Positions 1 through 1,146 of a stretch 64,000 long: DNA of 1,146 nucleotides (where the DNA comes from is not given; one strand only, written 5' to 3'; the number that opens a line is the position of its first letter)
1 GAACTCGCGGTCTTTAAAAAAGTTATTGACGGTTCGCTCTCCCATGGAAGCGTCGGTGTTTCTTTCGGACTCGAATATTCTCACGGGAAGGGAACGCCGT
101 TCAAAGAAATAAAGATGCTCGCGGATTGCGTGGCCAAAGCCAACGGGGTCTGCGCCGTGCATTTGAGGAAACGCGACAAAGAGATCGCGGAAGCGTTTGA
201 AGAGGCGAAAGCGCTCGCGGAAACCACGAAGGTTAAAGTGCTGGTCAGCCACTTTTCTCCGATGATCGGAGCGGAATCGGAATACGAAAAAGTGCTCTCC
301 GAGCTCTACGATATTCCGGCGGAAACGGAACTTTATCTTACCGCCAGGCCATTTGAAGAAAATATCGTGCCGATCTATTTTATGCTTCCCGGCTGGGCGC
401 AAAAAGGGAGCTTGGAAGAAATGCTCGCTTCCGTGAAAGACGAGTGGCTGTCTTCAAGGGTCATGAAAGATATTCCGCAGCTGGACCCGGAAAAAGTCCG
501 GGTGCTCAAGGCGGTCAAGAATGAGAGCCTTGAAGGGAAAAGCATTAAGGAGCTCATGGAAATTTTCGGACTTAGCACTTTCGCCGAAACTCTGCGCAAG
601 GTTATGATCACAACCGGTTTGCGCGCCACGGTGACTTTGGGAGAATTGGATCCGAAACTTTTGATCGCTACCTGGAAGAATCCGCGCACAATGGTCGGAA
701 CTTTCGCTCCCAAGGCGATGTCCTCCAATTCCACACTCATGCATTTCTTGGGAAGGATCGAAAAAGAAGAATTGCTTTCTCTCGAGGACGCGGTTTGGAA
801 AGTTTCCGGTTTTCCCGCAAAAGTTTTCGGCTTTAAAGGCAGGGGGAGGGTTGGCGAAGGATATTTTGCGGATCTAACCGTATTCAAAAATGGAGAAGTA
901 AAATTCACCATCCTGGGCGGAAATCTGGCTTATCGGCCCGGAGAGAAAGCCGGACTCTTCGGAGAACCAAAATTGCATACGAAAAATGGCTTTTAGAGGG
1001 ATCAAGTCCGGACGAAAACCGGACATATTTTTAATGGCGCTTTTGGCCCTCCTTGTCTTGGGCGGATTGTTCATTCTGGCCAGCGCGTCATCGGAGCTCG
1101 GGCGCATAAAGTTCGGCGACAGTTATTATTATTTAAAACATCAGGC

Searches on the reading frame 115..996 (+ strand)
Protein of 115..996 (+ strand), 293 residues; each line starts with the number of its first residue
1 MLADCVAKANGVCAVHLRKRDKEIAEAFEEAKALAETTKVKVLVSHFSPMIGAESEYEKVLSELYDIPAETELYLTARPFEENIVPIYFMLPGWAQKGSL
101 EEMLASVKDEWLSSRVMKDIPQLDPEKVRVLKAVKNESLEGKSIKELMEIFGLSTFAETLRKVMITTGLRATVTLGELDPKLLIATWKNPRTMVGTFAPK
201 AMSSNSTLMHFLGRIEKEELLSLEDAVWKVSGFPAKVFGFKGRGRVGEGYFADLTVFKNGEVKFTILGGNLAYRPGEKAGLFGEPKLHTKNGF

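Call 40: search_protein_families(library=pfam, proteins=[window:115-996:+], max_evalue=0.001)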
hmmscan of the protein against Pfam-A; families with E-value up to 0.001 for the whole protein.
window:115-996:+ (293 aa): 2 families
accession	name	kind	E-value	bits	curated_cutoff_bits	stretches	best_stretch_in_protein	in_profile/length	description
PF07969.17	Amidohydro_3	-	5.1e-07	30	29.7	1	206-259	388-446/472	Amidohydrolase family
PF01979.26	Amidohydro_1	-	0.00014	21.7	25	1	207-271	268-344/345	Amidohydrolase family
